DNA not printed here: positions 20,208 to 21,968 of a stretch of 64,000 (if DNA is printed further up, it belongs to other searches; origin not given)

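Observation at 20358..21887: Cyc2-like fused cytochrome-porin in a 70% GC genome, with lower local GC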

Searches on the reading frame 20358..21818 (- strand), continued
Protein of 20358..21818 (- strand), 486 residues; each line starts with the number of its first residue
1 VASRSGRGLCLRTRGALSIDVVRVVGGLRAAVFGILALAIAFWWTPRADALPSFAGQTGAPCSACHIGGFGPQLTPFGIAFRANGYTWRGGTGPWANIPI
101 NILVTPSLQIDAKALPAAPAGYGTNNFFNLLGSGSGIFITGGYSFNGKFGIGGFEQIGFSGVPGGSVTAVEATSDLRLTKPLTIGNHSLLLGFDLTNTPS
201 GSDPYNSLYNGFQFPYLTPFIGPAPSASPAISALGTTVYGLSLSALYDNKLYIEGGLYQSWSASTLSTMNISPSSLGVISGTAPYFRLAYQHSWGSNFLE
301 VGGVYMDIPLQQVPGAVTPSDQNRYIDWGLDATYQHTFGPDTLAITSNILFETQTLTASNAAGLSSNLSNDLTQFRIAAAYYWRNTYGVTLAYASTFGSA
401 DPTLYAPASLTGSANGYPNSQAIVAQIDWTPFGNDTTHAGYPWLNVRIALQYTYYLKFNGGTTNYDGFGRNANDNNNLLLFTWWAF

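Call 59: search_protein_representatives(protein=window:20361-21758:-)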
Query: 466 residues. Proteins with E-value up to 0.001 (for the whole library): 1942; up to 1e-10: 743; up to 1e-30: 206. The best 150 are listed.
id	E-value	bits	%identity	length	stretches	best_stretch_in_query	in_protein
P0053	5.1e-153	527.0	56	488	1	7-466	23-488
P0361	4.1e-97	342.7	44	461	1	13-465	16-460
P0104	1.5e-84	301.3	42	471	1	11-466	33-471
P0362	2.5e-76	274.1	39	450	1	20-466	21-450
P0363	1.5e-73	264.9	68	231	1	1-182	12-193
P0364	5.9e-71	256.4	40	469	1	12-466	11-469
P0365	1.5e-70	255.1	38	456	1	15-466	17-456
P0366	7.1e-69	249.5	39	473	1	3-466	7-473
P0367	1.6e-68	248.4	37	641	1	6-460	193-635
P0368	2.2e-68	247.9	37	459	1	13-463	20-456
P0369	4.9e-66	240.2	38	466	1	11-465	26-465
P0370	5.6e-66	240.0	38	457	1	11-465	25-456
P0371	2.0e-65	238.1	38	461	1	22-466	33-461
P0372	5.6e-64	233.4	37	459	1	16-466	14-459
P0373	3.8e-63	230.7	38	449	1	15-466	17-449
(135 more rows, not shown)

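Call 67: find_encoding_contigs(protein=P0046, flank=7000, max_places=1)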
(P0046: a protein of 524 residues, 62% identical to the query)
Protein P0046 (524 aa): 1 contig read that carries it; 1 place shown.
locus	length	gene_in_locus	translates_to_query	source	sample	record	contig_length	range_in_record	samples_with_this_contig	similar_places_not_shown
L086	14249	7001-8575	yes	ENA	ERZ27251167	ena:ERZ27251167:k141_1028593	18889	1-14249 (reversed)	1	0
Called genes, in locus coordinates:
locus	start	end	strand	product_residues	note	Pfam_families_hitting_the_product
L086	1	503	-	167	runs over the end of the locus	PF04093:MreD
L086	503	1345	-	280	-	PF04085:MreC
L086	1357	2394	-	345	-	PF06723:MreB_Mbl, PF00022:Actin (weak), PF00012:HSP70, PF14450:FtsA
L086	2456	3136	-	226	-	PF20582:UPF0758_N, PF04002:RadC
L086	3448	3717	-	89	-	PF14209:DUF4321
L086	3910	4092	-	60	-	PF02416:TatA_B_E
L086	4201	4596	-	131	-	-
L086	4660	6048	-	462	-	PF00033:Cytochrome_B, PF13631:Cytochrom_B_N_2, PF00032:Cytochrom_B_C, PF00034:Cytochrom_C (weak), PF13442:Cytochrome_CBB3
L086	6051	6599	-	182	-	PF00355:Rieske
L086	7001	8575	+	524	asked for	-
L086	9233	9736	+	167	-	PF13442:Cytochrome_CBB3 (weak), PF00034:Cytochrom_C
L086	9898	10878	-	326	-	PF00348:polyprenyl_synt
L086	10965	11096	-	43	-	-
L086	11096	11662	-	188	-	PF02662:FlpD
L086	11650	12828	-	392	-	PF00033:Cytochrome_B, PF13631:Cytochrom_B_N_2, PF12797:Fer4_2 (faint), PF12837:Fer4_6 (faint), PF14697:Fer4_21 (faint), PF12838:Fer4_7, PF13187:Fer4_9, PF00037:Fer4 (weak), +1 more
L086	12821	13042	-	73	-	-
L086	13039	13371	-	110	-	-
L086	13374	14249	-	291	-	?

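Call 68: find_encoding_contigs(protein=P0066, flank=7000, max_places=1)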
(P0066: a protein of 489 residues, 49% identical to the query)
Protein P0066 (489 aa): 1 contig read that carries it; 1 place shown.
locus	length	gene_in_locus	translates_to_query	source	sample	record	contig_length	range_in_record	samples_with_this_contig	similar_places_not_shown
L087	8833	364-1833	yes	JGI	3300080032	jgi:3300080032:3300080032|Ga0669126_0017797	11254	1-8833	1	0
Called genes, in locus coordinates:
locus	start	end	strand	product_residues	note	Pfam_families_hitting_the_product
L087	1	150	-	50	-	?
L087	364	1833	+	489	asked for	-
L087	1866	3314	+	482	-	-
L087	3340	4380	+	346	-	PF13620:CarboxypepD_reg (weak)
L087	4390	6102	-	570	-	PF00033:Cytochrome_B, PF13631:Cytochrom_B_N_2, PF00032:Cytochrom_B_C, PF02433:FixO (faint), PF00034:Cytochrom_C, PF13442:Cytochrome_CBB3, PF00034:Cytochrom_C (weak), PF13442:Cytochrome_CBB3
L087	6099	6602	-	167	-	PF00355:Rieske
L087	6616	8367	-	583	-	PF00395:SLH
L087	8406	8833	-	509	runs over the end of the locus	-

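Call 69: find_encoding_contigs(protein=P0058, flank=7000, max_places=1)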
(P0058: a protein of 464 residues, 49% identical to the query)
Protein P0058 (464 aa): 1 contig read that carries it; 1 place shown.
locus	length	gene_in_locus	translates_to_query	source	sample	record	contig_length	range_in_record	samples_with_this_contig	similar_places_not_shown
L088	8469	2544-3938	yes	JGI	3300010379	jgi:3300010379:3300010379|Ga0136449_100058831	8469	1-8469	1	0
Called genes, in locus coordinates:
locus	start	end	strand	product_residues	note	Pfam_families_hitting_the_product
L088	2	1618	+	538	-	?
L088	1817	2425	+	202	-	PF13473:Cupredoxin_1, PF06525:SoxE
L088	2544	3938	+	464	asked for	-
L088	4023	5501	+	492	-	-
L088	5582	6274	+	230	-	-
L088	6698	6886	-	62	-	-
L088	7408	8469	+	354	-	?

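Call 70: find_encoding_contigs(protein=P0027, flank=7000, max_places=1)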
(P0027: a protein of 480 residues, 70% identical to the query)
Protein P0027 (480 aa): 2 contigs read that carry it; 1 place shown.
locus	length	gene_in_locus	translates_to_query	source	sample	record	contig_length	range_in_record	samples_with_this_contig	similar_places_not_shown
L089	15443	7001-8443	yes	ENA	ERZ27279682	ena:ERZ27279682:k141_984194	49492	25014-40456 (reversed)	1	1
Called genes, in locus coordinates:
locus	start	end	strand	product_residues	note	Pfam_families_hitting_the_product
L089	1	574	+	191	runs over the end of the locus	PF00871:Acetate_kinase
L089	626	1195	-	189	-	PF07681:DoxX (weak)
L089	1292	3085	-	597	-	PF01590:GAF (weak), PF13185:GAF_2 (weak), PF13492:GAF_3 (weak), PF07730:HisKA_3, PF02518:HATPase_c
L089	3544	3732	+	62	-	-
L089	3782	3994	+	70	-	-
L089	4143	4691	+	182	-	PF00355:Rieske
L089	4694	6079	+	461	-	PF00033:Cytochrome_B, PF13631:Cytochrom_B_N_2, PF00032:Cytochrom_B_C, PF00034:Cytochrom_C, PF13442:Cytochrome_CBB3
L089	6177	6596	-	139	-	PF13442:Cytochrome_CBB3 (weak), PF00034:Cytochrom_C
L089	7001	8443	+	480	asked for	-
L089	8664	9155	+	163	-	PF13473:Cupredoxin_1 (faint)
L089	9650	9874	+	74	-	-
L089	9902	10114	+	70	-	-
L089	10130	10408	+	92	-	-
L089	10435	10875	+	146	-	-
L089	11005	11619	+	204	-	PF03783:CsgG (weak)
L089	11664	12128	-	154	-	PF00293:NUDIX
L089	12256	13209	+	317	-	PF00355:Rieske, PF13806:Rieske_2, PF22543:Rieske_4 (weak), PF13328:HD_4, PF01966:HD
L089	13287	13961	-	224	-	PF13487:HD_5, PF01966:HD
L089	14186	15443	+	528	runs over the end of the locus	PF00501:AMP-binding, PF13193:AMP-binding_C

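Call 72: get_annotated_region(hit=H1, flank=5000)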
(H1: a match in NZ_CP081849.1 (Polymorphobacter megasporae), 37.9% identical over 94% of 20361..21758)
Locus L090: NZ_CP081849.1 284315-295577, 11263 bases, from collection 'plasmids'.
description: Polymorphobacter megasporae strain PAMC 29362 plasmid p29362-2, complete sequence
organism: Polymorphobacter megasporae (NCBI taxid 2835787)
taxonomy: Bacteria; Pseudomonadota; Alphaproteobacteria; Sphingomonadales; Sphingosinicellaceae; Polymorphobacter; Polymorphobacter megasporae
host: -; source: Megaspora,lichen; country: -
typing (MOB-suite, as given by PLSDB): non-mobilizable
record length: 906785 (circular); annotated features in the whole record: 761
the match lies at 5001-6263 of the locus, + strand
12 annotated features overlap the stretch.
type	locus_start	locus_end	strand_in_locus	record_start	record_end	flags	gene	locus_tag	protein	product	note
CDS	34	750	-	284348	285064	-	-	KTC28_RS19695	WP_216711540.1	PEPxxWA-CTERM sorting domain-containing protein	-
CDS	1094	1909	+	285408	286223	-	-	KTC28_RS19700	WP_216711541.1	SDR family NAD(P)-dependent oxidoreductase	-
CDS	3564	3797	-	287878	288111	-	-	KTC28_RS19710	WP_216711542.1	hypothetical protein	-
CDS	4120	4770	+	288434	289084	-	-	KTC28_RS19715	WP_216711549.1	BON domain-containing protein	-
CDS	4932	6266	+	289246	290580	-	-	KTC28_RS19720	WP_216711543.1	hypothetical protein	-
CDS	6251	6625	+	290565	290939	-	-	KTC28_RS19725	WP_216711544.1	c-type cytochrome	-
CDS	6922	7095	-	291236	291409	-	-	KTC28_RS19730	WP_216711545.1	hypothetical protein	-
CDS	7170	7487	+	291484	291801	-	-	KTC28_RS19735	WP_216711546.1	universal stress protein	-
CDS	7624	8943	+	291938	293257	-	-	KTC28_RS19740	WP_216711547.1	divalent metal cation transporter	-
CDS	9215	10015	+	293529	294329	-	-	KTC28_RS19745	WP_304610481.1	IS5 family transposase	-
CDS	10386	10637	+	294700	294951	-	-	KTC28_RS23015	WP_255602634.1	hypothetical protein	-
CDS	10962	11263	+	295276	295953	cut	-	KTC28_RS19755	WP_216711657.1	type 1 glutamine amidotransferase domain-containing protein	-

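Call 73: get_annotated_region(hit=H4, flank=5000)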
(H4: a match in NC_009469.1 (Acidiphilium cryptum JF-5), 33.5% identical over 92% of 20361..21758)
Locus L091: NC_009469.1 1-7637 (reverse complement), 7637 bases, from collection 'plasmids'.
description: Acidiphilium cryptum JF-5 plasmid pACRY03, complete sequence
organism: Acidiphilium cryptum JF-5 (NCBI taxid 349163)
taxonomy: Bacteria; Pseudomonadota; Alphaproteobacteria; Rhodospirillales; Acetobacteraceae; Acidiphilium; Acidiphilium cryptum; Acidiphilium cryptum JF-5
host: -; source: -; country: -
typing (MOB-suite, as given by PLSDB): conjugative; replicon rep_cluster_296; relaxase MOBF; mating-pair formation MPF_T
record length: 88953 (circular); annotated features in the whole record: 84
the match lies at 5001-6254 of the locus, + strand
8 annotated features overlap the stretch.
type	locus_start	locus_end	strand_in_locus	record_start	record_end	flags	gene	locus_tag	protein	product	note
CDS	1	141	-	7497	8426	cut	pdxS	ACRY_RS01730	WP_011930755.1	pyridoxal 5'-phosphate synthase lyase subunit PdxS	GO:0042823 - pyridoxal phosphate biosynthetic process [Evidence IEA]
CDS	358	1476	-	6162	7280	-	-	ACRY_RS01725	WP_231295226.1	Rid family hydrolase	-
CDS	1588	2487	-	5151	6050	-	-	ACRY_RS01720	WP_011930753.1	U32 family peptidase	GO:0006744 - ubiquinone biosynthetic process [Evidence IEA]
CDS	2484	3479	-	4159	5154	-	-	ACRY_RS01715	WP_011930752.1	peptidase U32 family protein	-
CDS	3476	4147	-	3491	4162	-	-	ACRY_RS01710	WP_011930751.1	SCP2 sterol-binding domain-containing protein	-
CDS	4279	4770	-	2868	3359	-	-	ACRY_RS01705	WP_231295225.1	transposase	GO:0006313 - DNA transposition [Evidence IEA]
CDS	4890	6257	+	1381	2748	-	-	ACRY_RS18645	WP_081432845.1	hypothetical protein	-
CDS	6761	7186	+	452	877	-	-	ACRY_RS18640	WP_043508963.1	c-type cytochrome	-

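Call 79: search_protein_families(library=pfam, proteins=[L087:1866-3311:+, L088:4023-5498:+, L087:6619-8367:-, L089:8664-9152:+, L086:9233-9733:+, L088:5582-6271:+], max_evalue=0.1)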
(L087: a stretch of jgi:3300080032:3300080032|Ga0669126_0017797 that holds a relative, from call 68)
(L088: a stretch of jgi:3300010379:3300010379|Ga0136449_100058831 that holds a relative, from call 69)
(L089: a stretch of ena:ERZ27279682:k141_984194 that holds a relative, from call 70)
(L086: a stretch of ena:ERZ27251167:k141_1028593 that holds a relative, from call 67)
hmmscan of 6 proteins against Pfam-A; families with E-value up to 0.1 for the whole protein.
L087:1866-3311:+ (482 aa): 1 family
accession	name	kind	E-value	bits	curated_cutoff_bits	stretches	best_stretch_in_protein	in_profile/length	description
PF09099.16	Qn_am_d_aIII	-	0.093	13.5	22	0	366-395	2-28/82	Quinohemoprotein amine dehydrogenase, alpha subunit domain III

L088:4023-5498:+ (492 aa): 1 family
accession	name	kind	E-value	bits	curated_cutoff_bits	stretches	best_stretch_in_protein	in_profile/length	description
PF09099.16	Qn_am_d_aIII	-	0.043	14.6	22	0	377-442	3-65/82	Quinohemoprotein amine dehydrogenase, alpha subunit domain III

L087:6619-8367:- (583 aa): 1 family
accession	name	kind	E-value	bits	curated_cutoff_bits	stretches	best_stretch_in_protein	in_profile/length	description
PF00395.25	SLH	-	2.3e-13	50.3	20.8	1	13-56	1-44/44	S-layer homology domain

L089:8664-9152:+ (163 aa): 1 family
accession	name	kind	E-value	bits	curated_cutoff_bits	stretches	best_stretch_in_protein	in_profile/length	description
PF13473.12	Cupredoxin_1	-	1.4e-05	25.4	27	1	59-135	30-97/104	Cupredoxin-like domain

L086:9233-9733:+ (167 aa): 2 families
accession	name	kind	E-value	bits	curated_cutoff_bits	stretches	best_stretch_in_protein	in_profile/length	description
PF00034.26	Cytochrom_C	-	4.3e-10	41.2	21.3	1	55-136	8-90/90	Cytochrome c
PF13442.11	Cytochrome_CBB3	-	1.7e-07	31.9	27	1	55-132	10-68/68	Cytochrome C oxidase, cbb3-type, subunit III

L088:5582-6271:+ (230 aa): 0 families

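Call 83: list_cluster_members(proteins=[P0004, P0007, P0041, P0056, P0061, P0068, P0126, P0136, P0138, P0243])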
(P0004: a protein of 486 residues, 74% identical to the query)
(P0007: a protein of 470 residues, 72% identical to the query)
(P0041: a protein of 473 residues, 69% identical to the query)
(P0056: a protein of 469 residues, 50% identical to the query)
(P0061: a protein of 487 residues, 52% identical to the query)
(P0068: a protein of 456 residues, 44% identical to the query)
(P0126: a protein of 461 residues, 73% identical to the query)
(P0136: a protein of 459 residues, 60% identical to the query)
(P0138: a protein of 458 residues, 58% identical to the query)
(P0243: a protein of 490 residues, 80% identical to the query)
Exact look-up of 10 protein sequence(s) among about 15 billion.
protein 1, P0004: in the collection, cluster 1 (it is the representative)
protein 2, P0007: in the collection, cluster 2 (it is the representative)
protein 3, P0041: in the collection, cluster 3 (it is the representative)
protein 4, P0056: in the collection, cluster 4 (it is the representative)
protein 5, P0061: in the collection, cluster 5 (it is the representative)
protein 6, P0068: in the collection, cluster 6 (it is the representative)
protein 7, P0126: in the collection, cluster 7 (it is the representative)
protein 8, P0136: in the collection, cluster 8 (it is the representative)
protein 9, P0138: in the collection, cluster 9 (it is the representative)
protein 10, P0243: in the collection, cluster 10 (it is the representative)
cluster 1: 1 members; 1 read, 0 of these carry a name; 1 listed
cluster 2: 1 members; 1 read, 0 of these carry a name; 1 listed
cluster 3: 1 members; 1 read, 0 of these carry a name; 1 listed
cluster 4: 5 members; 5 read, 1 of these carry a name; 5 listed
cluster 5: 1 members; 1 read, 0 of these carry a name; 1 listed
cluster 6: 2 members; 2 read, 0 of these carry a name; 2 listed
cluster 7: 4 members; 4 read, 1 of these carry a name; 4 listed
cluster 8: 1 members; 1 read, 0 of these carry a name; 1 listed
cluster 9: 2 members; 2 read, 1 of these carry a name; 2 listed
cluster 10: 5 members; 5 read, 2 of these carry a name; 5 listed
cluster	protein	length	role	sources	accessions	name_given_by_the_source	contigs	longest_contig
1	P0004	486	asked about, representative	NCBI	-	-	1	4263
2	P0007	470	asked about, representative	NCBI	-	-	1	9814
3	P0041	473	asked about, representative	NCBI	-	-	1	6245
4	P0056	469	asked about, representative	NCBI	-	-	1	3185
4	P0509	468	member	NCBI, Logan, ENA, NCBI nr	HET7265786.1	MAG TPA: hypothetical protein VFL28_14065 [bacterium] | hypothetical protein [bacterium]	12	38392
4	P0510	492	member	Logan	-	-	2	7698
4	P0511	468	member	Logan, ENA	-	-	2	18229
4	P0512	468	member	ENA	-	-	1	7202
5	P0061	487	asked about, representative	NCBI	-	-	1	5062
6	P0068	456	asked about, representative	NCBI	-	-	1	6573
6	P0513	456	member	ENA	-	-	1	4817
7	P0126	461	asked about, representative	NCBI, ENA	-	-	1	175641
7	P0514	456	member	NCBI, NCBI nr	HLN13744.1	MAG TPA: cytochrome b N-terminal domain-containing protein [bacterium] | cytochrome b N-terminal domain-containing protein [bacterium]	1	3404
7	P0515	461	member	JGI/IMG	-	-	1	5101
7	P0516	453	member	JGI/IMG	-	-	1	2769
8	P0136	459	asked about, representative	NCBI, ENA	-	-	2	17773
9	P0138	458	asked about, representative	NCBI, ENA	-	-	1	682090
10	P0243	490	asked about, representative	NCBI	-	-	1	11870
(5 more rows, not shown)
